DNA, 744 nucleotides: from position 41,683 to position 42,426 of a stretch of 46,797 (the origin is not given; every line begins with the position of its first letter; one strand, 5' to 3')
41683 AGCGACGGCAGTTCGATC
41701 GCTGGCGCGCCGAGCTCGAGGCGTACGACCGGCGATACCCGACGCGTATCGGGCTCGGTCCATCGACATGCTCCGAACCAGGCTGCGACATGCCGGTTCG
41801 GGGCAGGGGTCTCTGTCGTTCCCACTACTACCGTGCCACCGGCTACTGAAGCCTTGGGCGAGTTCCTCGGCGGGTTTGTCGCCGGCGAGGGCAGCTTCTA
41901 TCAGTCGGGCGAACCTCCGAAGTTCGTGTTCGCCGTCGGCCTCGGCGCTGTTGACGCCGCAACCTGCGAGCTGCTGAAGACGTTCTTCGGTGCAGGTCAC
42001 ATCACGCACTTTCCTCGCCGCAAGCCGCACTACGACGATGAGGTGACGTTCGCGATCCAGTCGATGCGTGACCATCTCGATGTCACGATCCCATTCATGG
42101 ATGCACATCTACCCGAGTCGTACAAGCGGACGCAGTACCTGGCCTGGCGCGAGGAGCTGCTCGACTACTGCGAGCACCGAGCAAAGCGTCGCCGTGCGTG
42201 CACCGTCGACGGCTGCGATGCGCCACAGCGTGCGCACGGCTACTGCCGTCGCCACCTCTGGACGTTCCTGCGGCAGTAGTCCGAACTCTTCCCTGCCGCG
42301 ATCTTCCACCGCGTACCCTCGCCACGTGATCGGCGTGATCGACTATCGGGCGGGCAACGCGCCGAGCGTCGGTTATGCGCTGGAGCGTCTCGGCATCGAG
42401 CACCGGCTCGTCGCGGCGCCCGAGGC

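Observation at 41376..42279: Tandem pair of diverged single-motif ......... proteins in a lower-GC islet between tRNA-Ala and hisHF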

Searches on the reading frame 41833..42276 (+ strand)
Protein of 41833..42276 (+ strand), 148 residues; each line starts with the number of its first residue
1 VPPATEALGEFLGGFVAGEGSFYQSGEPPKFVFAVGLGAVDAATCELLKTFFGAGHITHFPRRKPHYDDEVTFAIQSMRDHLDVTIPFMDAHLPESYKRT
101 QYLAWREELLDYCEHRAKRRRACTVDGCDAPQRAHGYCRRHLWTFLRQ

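Call 4: search_protein_families(library=pfam, proteins=[window:41854-42276:+], max_evalue=1)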
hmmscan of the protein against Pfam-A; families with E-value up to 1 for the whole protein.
window:41854-42276:+ (141 aa): 2 families
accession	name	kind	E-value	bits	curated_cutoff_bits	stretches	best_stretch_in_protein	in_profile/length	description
PF00961.24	LAGLIDADG_1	-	0.00033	21.9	23.1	1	5-101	1-101/102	LAGLIDADG endonuclease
PF24906.1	Zf_WRKY19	-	0.73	10.2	27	0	113-134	2-22/24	WRKY19 zinc finger domain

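Call 5: search_protein_families(library=ncbifam, proteins=[window:41854-42276:+], max_evalue=1)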
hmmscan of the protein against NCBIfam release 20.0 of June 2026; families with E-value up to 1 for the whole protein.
window:41854-42276:+ (141 aa): 0 families

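Call 16: find_homologous_proteins(query=window:41854-42276:+)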
Query window:41854-42276:+ (141 aa): 214 proteins with E <= 0.001 among 217 candidates; the best 120 are listed.
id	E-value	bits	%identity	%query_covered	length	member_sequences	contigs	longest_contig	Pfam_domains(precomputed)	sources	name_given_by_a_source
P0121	1.8e-95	335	100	100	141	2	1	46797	-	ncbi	ncbi:MAG TPA: hypothetical protein VIH82_02560 [Acidimicrobiia bacterium]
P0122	2.0e-76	273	82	99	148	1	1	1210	PF00961.25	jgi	jgi:LAGLIDADG DNA endonuclease family protein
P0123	1.3e-74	267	80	100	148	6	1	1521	PF00961.25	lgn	-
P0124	1.1e-68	248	74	100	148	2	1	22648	PF00961.25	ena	-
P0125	3.9e-68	246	74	99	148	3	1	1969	-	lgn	-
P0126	8.5e-68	245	74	99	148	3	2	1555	-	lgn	-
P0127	2.3e-66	240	72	97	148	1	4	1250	-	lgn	-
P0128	8.5e-66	239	71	100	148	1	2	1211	-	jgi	jgi:hypothetical protein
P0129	1.0e-64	235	70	97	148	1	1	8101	-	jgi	-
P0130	1.4e-64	235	75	98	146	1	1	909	PF00961.25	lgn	-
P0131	1.2e-63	232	71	100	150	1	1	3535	PF00961.25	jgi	jgi:hypothetical protein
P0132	2.5e-63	230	71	100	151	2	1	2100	PF00961.25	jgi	-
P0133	1.8e-62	228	72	99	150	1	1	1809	-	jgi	jgi:hypothetical protein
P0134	2.9e-62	227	67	100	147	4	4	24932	PF00961.25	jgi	jgi:hypothetical protein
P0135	2.2e-61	224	67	100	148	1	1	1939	PF00961.25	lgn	-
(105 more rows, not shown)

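Call 35: predict_structure(alignment_id=A2)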
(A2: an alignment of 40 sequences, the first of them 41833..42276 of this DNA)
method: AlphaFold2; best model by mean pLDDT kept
length: 148 residues; sequences in the alignment: 40
mean_pLDDT: 91.4   pTM: 0.74
mean pLDDT of the five models: 91.4, 91.0, 89.9, 89.2, 88.2
residues with pLDDT >= 90: 109; 70-90: 34; 50-70: 4; < 50: 1
segments of 3 or more residues with pLDDT < 50: none
pLDDT, mean of each block of 10 residues (from residue 1): 75 95 93 96 96 96 91 96 96 97 97 81 88 86 87
secondary structure, 60 per line:
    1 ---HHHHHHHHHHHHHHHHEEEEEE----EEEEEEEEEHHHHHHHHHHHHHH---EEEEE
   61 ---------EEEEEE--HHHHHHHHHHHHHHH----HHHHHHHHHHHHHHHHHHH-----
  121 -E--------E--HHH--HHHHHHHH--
elements in order: H4-19 E20-25 E30-38 H39-52 E56-60 E70-75 H78-92 H97-115 H139-146

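Call 42: fold_search(model_id=the predicted structure, library=pdb)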
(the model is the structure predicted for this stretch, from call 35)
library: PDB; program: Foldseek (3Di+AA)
matches with E <= 10: 1115; with E <= 0.001: 119
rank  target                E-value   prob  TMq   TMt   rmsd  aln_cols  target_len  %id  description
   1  3qqy_A                4.8e-08  1.00  0.62  0.32   3.5       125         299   22  Crystal structure of a novel LAGLIDADG homing endonuclease, I-OnuI (from Ophiostoma novo-ulmi subsp. americana) (released 2011-07-20)
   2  7rcg_A                5.9e-08  1.00  0.59  0.32   3.7       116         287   22  I-OnuI_e-hPD1-f final stage reengineered variant of I-OnuI (released 2022-06-29)
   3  6uwh_A                7.1e-08  1.00  0.63  0.33   2.8       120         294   21  Intermediate engineered variant of I-OnuI meganuclease with improved thermostability and partially altered specificity (released 2019-12-18)
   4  6uw0_B                9.3e-08  1.00  0.63  0.33   3.0       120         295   22  Engineered variant of I-OnuI meganuclease with improved thermostability and fully altered specificity targeting choler (released 2019-12-18)
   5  6bda_A                9.3e-08  1.00  0.63  0.33   3.5       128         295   20  Wild-type I-OnuI bound to A3G substrate (post-cleavage complex) (released 2018-10-24)
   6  4yhx_A                1.1e-07  1.00  0.62  0.33   3.4       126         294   22  Crystal Structure of LAGLIDADG Meganuclease I-GpeMI Bound to Uncleaved DNA (released 2016-03-09)
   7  7rcf_A                1.2e-07  1.00  0.60  0.32   3.8       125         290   23  Fourth stage reengineered variant of I-OnuI with stability enhancing substitutions (released 2022-06-29)
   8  6uvw_D                1.4e-07  1.00  0.61  0.32   2.6       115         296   23  Engineered variant of I-OnuI meganuclease with improved thermostability (released 2019-12-18)
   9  6bdb_A                1.4e-07  1.00  0.62  0.33   3.3       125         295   20  I-OnuI K227Y, D236A bound to A3G substrate (pre-cleavage complex) (released 2018-10-24)
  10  5t2n_A                1.5e-07  1.00  0.64  0.34   3.1       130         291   21  Engineered variant of I-OnuI meganuclease targeting the Anopheles AGAP007280 gene; harbors 38 point mutations relative (released 2017-05-03)
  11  6bd0_A                1.5e-07  1.00  0.64  0.33   3.4       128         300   20  I-OnuI K227Y, D236A bound to cognate substrate (pre-cleavage complex) (released 2018-10-24)
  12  5t8d_A                1.8e-07  1.00  0.62  0.33   3.4       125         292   19  Engineered variant of I-OnuI meganuclease targeting the HIV integrase gene; harbors 47 point mutations relative to wil (released 2017-05-03)
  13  6uw0_A                1.9e-07  1.00  0.61  0.32   2.7       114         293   24  Engineered variant of I-OnuI meganuclease with improved thermostability and fully altered specificity targeting choler (released 2019-12-18)
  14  9q7w_A                2.0e-07  1.00  0.64  0.33   2.3       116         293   22  One of a series of engineered variants of I-OnuI meganuclease targeting altered DNA target sequence (released 2025-09-10)
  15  9xy1_A                2.0e-07  1.00  0.63  0.33   3.5       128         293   20  One of a series of engineered variants of I-OnuI meganuclease targeting altered DNA target sequence (released 2025-09-10)
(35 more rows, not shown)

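Call 75: search_protein_families(library=padloc, proteins=[window:41833-42276:+], max_evalue=0.1)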
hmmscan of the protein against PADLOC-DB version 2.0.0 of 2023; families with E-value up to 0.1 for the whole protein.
window:41833-42276:+ (148 aa): 3 families
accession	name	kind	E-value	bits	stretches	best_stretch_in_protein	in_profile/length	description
PDLC03699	HEase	-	0.00022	18.2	1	11-116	123-232/409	homing endonuclease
PDLC03690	HEase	-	0.0067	13.8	1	23-105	63-141/339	homing endonuclease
PDLC03682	HEase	-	0.028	12.4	0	32-108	37-107/152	homing endonuclease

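Call 76: search_protein_families(library=phrogs, proteins=[window:41833-42276:+], max_evalue=0.01)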
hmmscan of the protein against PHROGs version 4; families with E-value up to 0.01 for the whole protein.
window:41833-42276:+ (148 aa): 3 families
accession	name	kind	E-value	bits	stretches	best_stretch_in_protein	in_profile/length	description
phrog_5351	-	DNA, RNA and nucleotide metabolism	0.00037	21.7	1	118-142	44-68/171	HNH endonuclease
phrog_1271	-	DNA, RNA and nucleotide metabolism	0.001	19.5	1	113-141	69-97/361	HNH endonuclease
phrog_19978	-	DNA, RNA and nucleotide metabolism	0.002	19.4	1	119-146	4-31/111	HNH endonuclease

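Call 85: search_protein_families(library=pfam, proteins=[window:41833-42276:+], max_evalue=1)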
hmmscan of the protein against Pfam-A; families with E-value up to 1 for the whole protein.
window:41833-42276:+ (148 aa): 2 families
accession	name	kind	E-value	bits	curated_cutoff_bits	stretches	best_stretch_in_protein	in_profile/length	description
PF00961.24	LAGLIDADG_1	-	0.00039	21.7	23.1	1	12-108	1-101/102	LAGLIDADG endonuclease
PF24906.1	Zf_WRKY19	-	0.92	9.8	27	0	120-141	2-22/24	WRKY19 zinc finger domain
